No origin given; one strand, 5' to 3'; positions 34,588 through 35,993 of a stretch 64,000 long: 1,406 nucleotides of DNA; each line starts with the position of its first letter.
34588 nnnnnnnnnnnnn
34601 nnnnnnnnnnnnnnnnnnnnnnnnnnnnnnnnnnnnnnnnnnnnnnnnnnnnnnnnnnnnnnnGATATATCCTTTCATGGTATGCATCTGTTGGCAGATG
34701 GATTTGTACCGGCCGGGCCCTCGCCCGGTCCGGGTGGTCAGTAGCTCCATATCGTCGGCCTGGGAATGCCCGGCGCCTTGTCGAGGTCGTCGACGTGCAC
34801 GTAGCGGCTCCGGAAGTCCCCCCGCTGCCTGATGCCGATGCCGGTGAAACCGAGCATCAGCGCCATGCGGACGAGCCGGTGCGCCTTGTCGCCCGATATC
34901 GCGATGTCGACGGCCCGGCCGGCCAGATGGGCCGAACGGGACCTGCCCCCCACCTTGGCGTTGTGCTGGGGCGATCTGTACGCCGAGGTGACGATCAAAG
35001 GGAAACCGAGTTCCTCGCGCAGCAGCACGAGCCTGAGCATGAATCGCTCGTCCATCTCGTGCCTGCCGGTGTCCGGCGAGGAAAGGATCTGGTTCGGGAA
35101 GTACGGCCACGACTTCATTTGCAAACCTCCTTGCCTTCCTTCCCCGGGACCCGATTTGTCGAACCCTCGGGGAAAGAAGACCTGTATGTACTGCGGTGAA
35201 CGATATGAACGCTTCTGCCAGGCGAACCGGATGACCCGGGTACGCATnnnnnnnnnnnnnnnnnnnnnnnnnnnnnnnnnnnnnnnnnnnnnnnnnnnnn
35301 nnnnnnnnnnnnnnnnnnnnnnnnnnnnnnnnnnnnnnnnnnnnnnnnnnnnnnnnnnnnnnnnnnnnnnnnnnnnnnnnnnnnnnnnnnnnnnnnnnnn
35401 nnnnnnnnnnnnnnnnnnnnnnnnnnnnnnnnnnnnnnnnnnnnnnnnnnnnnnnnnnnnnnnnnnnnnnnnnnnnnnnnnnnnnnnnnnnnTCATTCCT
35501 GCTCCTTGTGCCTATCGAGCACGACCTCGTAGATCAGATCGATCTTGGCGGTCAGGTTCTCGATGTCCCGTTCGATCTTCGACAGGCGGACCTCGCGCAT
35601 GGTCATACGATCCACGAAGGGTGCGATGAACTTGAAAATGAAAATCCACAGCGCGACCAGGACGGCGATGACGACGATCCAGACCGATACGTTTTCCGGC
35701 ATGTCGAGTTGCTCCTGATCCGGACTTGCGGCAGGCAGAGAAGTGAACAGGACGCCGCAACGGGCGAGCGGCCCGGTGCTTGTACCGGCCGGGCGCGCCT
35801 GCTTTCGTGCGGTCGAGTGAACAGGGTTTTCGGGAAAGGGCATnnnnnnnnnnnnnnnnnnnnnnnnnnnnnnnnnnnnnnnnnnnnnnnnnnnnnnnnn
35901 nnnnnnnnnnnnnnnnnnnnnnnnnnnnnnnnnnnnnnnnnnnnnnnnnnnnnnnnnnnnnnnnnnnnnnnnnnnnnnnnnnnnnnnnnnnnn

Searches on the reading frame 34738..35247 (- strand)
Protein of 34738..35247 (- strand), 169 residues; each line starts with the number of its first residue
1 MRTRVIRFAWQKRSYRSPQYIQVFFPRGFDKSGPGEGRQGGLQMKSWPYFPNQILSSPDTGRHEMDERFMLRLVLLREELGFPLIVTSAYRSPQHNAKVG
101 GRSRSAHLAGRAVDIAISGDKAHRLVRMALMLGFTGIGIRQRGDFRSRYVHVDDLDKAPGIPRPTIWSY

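Call 9: search_protein_families(library=pfam, proteins=[window:34738-35247:-], max_evalue=1)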
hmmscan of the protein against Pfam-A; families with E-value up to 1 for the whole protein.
window:34738-35247:- (169 aa): 3 families
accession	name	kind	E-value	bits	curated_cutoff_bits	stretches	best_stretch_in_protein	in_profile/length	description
PF08291.16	Peptidase_M15_3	-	1.8e-18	67.1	23.2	1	70-153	29-108/108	Peptidase M15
PF05951.18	Peptidase_M15_2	-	5e-10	39.7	27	1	62-153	50-146/153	Bacterial protein of unknown function (DUF882)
PF01085.23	HH_signal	-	0.096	12.8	22.1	1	82-136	97-149/161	Hedgehog amino-terminal signalling domain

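Call 10: search_protein_families(library=ncbifam, proteins=[window:34738-35247:-], max_evalue=1)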
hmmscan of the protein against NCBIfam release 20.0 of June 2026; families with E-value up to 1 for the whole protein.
window:34738-35247:- (169 aa): 1 family
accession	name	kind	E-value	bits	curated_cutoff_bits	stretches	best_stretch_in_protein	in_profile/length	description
NF053624.1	PtglEndpepMepK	equivalog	6.5e-09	35.9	185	1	63-153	76-169/176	peptidoglycan L,D-endopeptidase MepK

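Call 11: search_protein_families(library=phrogs, proteins=[window:34738-35247:-], max_evalue=1)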
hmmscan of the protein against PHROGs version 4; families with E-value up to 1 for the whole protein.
window:34738-35247:- (169 aa): 5 families
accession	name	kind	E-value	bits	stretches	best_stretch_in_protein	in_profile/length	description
phrog_894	-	lysis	2.2e-27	97.1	1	43-169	43-175/389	endolysin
phrog_17373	-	other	9.4e-18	65.7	1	46-153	18-121/224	peptidase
phrog_25247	-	other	3.7e-06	27.3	1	80-153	435-502/520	peptidase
phrog_2649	-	lysis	0.0017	19.3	1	94-144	67-121/261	endolysin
phrog_28234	-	lysis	0.0038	17.3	1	82-109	288-315/372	endolysin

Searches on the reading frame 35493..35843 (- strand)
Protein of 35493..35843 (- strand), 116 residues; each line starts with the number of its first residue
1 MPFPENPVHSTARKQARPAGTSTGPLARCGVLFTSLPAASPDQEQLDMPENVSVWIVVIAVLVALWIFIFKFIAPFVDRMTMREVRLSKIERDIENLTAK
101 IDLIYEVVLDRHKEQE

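Call 9: search_protein_families(library=pfam, proteins=[window:35493-35843:-], max_evalue=1)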
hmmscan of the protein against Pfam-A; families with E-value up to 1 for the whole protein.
window:35493-35843:- (116 aa): 2 families
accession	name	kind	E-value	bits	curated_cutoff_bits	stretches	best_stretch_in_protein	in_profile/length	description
PF24073.1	DUF7365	-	0.032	14.8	27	1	54-115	9-69/101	Coiled-coil region of unknown function (DUF7365)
PF14242.11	DUF4342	-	0.046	14.2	25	1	42-83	37-78/81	Domain of unknown function (DUF4342)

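Call 10: search_protein_families(library=ncbifam, proteins=[window:35493-35843:-], max_evalue=1)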
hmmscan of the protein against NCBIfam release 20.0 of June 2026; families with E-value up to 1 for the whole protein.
window:35493-35843:- (116 aa): 4 families
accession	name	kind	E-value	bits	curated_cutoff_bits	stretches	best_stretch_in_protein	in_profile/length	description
NF005130.0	PRK06569.1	equivalog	0.036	14.2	174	1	52-95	10-51/157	F0F1 ATP synthase subunit B'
TIGR00206.1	fliF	equivalog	0.069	12.1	129.75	1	56-94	461-499/555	flagellar basal-body MS-ring/collar protein FliF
TIGR04210.1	bunya_NSm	equivalog_domain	0.13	12.1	28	1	57-108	10-62/173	bunyavirus nonstructural protein NSm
NF004412.0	PRK05759.1-3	equivalog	0.16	11.8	156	1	46-95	22-68/185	F0F1 ATP synthase subunit B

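Call 11: search_protein_families(library=phrogs, proteins=[window:35493-35843:-], max_evalue=1)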
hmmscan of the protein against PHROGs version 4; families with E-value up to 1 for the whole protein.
window:35493-35843:- (116 aa): 5 families
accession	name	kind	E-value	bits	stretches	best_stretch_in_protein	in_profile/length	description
phrog_1009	-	unknown function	0.0019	19.3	1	54-112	13-68/103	-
phrog_1296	-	lysis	0.0019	19.1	1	58-115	7-63/93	holin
phrog_6324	-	unknown function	0.11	13.9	1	44-70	62-88/94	-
phrog_9284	-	lysis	0.11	13.4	1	46-67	31-52/69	holin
phrog_462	-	other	0.25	12.5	1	47-105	4-64/101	lipoprotein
